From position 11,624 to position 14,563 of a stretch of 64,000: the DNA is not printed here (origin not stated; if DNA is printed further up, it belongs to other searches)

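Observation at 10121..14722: Accessory islet: ImmA/IrrE-XRE protease + DUF4411 PIN-like pair facing a Mrr-nuclease/SF2-helicase giant, bounded by a gene remnant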

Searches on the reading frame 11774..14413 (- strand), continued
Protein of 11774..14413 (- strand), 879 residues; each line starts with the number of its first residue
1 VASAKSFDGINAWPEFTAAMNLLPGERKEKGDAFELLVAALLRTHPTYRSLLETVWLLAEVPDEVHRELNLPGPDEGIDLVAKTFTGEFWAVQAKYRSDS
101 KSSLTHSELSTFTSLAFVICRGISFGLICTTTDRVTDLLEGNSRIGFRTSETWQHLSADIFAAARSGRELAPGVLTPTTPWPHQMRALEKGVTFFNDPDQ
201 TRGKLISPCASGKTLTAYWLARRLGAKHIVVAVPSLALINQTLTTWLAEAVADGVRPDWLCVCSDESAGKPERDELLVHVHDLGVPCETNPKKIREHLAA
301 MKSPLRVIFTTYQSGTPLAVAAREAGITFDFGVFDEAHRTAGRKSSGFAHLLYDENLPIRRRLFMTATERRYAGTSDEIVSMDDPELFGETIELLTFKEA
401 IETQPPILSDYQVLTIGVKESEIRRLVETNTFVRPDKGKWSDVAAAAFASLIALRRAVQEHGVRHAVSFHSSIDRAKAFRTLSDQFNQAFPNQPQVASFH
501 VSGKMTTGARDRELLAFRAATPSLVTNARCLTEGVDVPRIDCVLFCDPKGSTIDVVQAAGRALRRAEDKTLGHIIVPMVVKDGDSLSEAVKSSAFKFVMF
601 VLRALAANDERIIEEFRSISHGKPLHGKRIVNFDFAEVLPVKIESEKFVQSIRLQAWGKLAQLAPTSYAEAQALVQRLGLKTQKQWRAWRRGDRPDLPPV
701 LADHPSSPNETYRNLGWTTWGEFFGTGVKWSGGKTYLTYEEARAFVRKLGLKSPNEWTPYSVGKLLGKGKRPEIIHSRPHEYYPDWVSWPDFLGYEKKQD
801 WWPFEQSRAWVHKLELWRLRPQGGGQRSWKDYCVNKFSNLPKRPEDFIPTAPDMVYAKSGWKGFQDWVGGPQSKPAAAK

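Call 27: search_solved_structures(query=window:11774-14413:-, max_evalue=0.001)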
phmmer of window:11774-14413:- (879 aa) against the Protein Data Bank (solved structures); distinct sequences matched with E-value up to 0.001: 2.
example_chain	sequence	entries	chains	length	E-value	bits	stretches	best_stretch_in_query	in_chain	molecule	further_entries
4xqk_A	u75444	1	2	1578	2.5e-56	194.7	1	27-626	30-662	LlaBIII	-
5ffj_A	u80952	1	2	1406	3.5e-42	147.9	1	182-628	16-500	Endonuclease and methylase LlaGI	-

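Call 34: find_related_loci(query=A1, collection=metagenome_contigs, flank=10000)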
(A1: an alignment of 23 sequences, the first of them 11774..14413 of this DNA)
Query A1 (879 aa) in metagenome_contigs; peptide patterns used: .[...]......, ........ (x = any residue, [..] = any of these).
600 stretches matched a pattern (row limit reached: there are more); 583 encode a relative of the query (tblastn E <= 1e-3); the best 80 are kept; 80 distinct loci.
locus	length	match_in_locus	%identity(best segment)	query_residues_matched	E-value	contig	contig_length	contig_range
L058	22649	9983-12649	78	1-874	0e+0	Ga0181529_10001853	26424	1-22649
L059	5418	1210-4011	56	1-868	0e+0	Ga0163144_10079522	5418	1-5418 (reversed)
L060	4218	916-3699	54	1-875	0e+0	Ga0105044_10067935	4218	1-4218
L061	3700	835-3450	52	1-874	0e+0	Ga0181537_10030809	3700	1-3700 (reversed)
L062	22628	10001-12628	52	1-874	0e+0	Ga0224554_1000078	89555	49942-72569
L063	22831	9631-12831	56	11-876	0e+0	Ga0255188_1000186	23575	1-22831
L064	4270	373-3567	49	2-879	0e+0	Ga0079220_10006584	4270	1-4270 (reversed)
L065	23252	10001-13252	50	1-875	0e+0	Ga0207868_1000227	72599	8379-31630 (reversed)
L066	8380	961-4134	50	10-877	0e+0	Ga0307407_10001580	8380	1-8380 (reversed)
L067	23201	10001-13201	49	10-873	0e+0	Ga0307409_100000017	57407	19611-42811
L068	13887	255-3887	47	11-872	0e+0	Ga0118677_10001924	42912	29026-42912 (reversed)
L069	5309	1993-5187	47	1-870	0e+0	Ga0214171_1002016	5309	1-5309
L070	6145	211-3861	46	7-869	0e+0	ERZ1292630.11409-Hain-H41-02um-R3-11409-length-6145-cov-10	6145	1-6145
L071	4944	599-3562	48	28-874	0e+0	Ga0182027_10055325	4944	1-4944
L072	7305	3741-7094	46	28-869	0e+0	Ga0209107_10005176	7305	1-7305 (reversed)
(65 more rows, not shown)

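Call 40: search_protein_families(library=pfam, alignment_id=A2, max_evalue=0.0001)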
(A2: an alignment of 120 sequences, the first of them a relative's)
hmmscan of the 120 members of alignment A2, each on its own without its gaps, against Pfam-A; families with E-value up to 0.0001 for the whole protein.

A. member 1, L058:8938-9756:+ (273 aa): 0 families

B. families by the number of members that match (of 120 scanned): 55 families (the first 25 are shown)
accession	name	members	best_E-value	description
PF08238.18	Sel1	5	1.2e-83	Sel1 repeat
PF00239.26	Resolvase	2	2.1e-30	Resolvase, N terminal domain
PF00696.33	AA_kinase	2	1.9e-29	Amino acid kinase family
PF05015.19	HigB-like_toxin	2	1.8e-25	RelE-like toxin of type II toxin-antitoxin system HigB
PF13365.12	Trypsin_2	2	1.5e-18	Trypsin-like peptidase domain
PF07508.19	Recombinase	2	8.5e-18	Recombinase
PF00089.32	Trypsin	2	2.9e-10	Trypsin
PF01541.30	GIY-YIG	2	6.3e-08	GIY-YIG catalytic domain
PF10459.15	Peptidase_S46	1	4.1e-229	Peptidase S46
PF00171.27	Aldedh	1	1.9e-159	Aldehyde dehydrogenase family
PF07394.17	DUF1501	1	8.8e-156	Protein of unknown function (DUF1501)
PF02554.20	CstA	1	5.3e-131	Carbon starvation protein CstA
PF01729.25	QRPTase_C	1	5.3e-62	Quinolinate phosphoribosyl transferase, C-terminal domain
PF13148.11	DUF3987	1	1.8e-57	Protein of unknown function (DUF3987)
PF14307.12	Glyco_tran_WbsX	1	1.7e-43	Glycosyltransferase WbsX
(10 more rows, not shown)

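Call 47: search_dna_similar(query=window:11774-14413:-, collection=plasmids, mode=protein, max_rows=25)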
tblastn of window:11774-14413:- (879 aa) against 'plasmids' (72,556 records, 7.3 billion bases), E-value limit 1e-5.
Records with a match: 736; places in all: 975; records where one place covers at least 80% of the query: 0.
Best place of each record, by identity: <60% 736.
By first word of the organism name: Streptomyces 404; Pseudomonas 115; Rhodococcus 28; Klebsiella 14; Lactococcus 12; Kitasatospora 12; Escherichia 11; Leuconostoc 8; Phaeobacter 7; Curtobacterium 6; and 69 more.
By predicted mobility (MOB-suite, as given by PLSDB): non-mobilizable 459; mobilizable 206; conjugative 71.
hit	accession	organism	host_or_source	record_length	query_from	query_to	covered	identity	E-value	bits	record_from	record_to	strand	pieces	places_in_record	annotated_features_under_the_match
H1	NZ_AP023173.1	Rhodococcus qingshengii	-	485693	3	619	70%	35.3%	1e-78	286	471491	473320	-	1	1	DEAD/DEAH box helicase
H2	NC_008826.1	Methylibium petroleiphilum PM1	-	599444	28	715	78%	30.3%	5e-54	212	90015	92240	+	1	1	type ISP restriction/modification enzyme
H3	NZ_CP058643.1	Rhodococcus sp. ZPP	cell culture,soil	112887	15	623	65%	34.9%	7e-37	260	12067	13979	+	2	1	none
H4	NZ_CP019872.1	Pseudomonas syringae group genomosp. 3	Solanum lycopersicum cv. Brillante,pure ...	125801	28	704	77%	29.6%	1e-61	236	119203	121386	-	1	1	type ISP restriction/modification enzyme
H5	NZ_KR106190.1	Pseudomonas aeruginosa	-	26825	28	704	77%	29.6%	3e-61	234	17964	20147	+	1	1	none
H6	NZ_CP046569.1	Dietzia sp. DQ12-45-1b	product water from oilfield,product ...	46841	29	620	67%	33.3%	9e-61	233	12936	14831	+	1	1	DEAD/DEAH box helicase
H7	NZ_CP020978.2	Xanthomonas phaseoli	Phaseolus vulgaris,cell culture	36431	28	704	77%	28.9%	3e-58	225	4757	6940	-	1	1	type ISP restriction/modification enzyme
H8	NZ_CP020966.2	Xanthomonas phaseoli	Phaseolus vulgaris,cell culture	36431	28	704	77%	28.9%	3e-58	225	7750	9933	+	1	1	type ISP restriction/modification enzyme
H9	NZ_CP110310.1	Xanthomonas phaseoli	Phaseolus vulgaris,cell culture,leaf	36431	28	704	77%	28.9%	3e-58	225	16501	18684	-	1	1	type ISP restriction/modification enzyme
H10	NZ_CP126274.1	Curtobacterium sp. MCBD17_040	-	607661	26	640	70%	31.7%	2e-58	226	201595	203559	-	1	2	type ISP restriction/modification enzyme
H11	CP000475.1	Paenarthrobacter aurescens TC1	-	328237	9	612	69%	32.2%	1e-62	238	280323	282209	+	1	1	putative Helicase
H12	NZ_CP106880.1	Curtobacterium flaccumfaciens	Euphorbia pulcherrima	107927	26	640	70%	31.6%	4e-58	225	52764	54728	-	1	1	type ISP restriction/modification enzyme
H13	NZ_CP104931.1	Curtobacterium flaccumfaciens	Euphorbia pulcherrima cv. Scandic Red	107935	26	640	70%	31.6%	4e-58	225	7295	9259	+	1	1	type ISP restriction/modification enzyme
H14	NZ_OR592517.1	Curtobacterium flaccumfaciens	-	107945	26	640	70%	31.6%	4e-58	225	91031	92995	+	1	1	type ISP restriction/modification enzyme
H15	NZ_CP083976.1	Rhodococcus rhodochrous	compost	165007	29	628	68%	32.3%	1e-59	229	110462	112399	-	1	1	DEAD/DEAH box helicase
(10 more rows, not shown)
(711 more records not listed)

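Call 48: search_dna_similar(query=window:11774-14413:-, collection=phages, mode=protein, max_rows=15)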
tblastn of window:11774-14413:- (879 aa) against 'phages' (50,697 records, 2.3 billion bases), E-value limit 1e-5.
Records with a match: 13; places in all: 13; records where one place covers at least 80% of the query: 0.
Best place of each record, by identity: <60% 13.
By first word of the organism name: Synechococcus 3; Listeria 2; Cylindrospermopsis 2; Vibrio 2; Lactobacillus 1; Rhizobium 1; Lactiplantibacillus 1; Bacteriophage 1.
By host as written in the record: - 3; Listeria monocytogenes 2; Synechococcus sp. MW02 1; Synechococcus sp. WH 7803 1; Parasynechococcus marenigrum WH 8102 1; Limosilactobacillus fermentum IMAU32646 1; Cylindrospermopsis raciborskii KLL07 1; Vibrio lentus 1; and 2 more.
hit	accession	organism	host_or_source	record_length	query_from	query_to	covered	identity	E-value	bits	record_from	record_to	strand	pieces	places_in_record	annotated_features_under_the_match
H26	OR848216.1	Listeria phage LM 4-14-1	Listeria monocytogenes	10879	27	630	69%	28.7%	3e-58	223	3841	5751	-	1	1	record has no annotation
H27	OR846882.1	Listeria phage LM 4-11-1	Listeria monocytogenes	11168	27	630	69%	28.7%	3e-58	223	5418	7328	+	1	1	record has no annotation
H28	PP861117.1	Synechococcus phage QB2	Synechococcus sp. MW02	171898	182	421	27%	28.3%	7e-6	56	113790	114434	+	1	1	hypothetical protein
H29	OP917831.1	Synechococcus phage S-M1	Synechococcus sp. WH 7803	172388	182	421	27%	28.3%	7e-6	56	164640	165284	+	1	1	helicase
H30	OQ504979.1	Synechococcus phage S-8S29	Parasynechococcus marenigrum WH 8102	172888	182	401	25%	27.8%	3e-6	57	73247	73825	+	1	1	helicase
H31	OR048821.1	Lactobacillus phage LFP01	Limosilactobacillus fermentum IMAU32646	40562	333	570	27%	25.1%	1e-5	56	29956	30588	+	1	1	DNA helicase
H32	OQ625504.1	Cylindrospermopsis phage Cr-LKS4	Cylindrospermopsis raciborskii KLL07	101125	464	575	13%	33.0%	4e-6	57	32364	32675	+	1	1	DNA/RNA helicase superfamily II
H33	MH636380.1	Cylindrospermopsis raciborskii virus RM-2018a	Reeuwijkse Plassen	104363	464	575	13%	33.0%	4e-6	57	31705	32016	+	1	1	DNA/RNA helicase superfamily II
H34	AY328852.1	Vibrio phage VP16T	-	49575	464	578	13%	32.2%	2e-7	61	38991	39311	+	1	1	orf44T: hypothetical protein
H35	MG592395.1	Vibrio phage 1.009.O._10N.261.51.C9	Vibrio lentus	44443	464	578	13%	31.3%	3e-6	57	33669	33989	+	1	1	homing endonuclease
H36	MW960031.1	Rhizobium phage RHph_X2_24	Sinorhizobium americanum X2_24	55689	464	583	14%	29.5%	5e-6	57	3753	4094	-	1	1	ATP-dependent helicase protein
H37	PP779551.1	Lactiplantibacillus phage H1-Guo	Lactiplantibacillus plantarum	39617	464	569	12%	33.0%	2e-6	58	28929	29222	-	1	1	DEAD/DEAH box helicase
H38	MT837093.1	Bacteriophage sp.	human fecal samples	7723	504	579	9%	37.8%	1e-5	56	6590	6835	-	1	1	record has no annotation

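Call 49: get_annotated_region(hit=H1, flank=6000)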
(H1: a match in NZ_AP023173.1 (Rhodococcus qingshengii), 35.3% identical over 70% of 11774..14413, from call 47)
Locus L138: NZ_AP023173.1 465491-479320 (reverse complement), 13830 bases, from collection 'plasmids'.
description: Rhodococcus qingshengii strain CS98 plasmid RQCS_2
organism: Rhodococcus qingshengii (NCBI taxid 334542)
taxonomy: Bacteria; Actinomycetota; Actinomycetes; Mycobacteriales; Nocardiaceae; Rhodococcus; Rhodococcus qingshengii
host: -; source: -; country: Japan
typing (MOB-suite, as given by PLSDB): non-mobilizable
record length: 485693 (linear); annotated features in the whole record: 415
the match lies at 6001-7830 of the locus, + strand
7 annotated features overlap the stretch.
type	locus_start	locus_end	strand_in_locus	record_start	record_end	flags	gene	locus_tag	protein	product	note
CDS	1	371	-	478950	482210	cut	-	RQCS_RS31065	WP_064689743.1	NACHT domain-containing protein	-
CDS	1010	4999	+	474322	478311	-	-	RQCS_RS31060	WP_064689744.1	hypothetical protein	-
CDS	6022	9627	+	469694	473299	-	-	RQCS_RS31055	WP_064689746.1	DEAD/DEAH box helicase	-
CDS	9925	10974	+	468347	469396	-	-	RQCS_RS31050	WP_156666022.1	hypothetical protein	-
CDS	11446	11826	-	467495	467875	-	-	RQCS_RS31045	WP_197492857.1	hypothetical protein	-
CDS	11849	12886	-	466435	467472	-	-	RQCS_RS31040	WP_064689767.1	methionine synthase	GO:0009086 - methionine biosynthetic process [Evidence IEA]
CDS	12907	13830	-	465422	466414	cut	-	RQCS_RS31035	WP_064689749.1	putative oxygenase MesX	-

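Call 50: get_annotated_region(hit=H6, flank=6000)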
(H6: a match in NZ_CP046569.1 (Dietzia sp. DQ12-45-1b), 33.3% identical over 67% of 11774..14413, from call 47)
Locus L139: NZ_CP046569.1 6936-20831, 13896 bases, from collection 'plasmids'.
description: Dietzia sp. DQ12-45-1b plasmid pII, complete sequence
organism: Dietzia sp. DQ12-45-1b (NCBI taxid 912801)
taxonomy: Bacteria; Actinomycetota; Actinomycetes; Mycobacteriales; Dietziaceae; Dietzia; Dietzia sp. DQ12-45-1b
host: -; source: product water from oilfield,product water in oilfield; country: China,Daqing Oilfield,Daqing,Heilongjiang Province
typing (MOB-suite, as given by PLSDB): non-mobilizable
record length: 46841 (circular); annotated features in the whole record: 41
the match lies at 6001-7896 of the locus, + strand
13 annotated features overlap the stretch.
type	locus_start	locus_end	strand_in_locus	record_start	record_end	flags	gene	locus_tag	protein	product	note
CDS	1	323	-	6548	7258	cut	-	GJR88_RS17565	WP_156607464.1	hypothetical protein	-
CDS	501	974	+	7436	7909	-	-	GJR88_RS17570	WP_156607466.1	hypothetical protein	-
CDS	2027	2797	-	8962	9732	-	-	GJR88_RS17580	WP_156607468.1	recombinase family protein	GO:0006310 - DNA recombination [Evidence IEA]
CDS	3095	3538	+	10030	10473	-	-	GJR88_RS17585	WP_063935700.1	hypothetical protein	-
CDS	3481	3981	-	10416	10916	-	-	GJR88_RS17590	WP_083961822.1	HIT domain-containing protein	-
CDS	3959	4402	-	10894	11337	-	-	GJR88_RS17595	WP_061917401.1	TIR domain-containing protein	-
CDS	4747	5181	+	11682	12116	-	-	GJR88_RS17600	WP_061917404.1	helix-turn-helix domain-containing protein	-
CDS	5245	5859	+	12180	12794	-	-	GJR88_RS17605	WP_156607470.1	PIN domain-containing protein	-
CDS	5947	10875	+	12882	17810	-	-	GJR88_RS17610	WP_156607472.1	DEAD/DEAH box helicase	-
CDS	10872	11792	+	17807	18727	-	-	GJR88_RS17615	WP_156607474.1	restriction endonuclease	-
CDS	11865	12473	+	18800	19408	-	-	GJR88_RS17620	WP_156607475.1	hypothetical protein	-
CDS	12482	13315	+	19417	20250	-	-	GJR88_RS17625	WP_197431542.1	exonuclease domain-containing protein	-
CDS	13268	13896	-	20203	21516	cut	-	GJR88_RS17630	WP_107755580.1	ISL3 family transposase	-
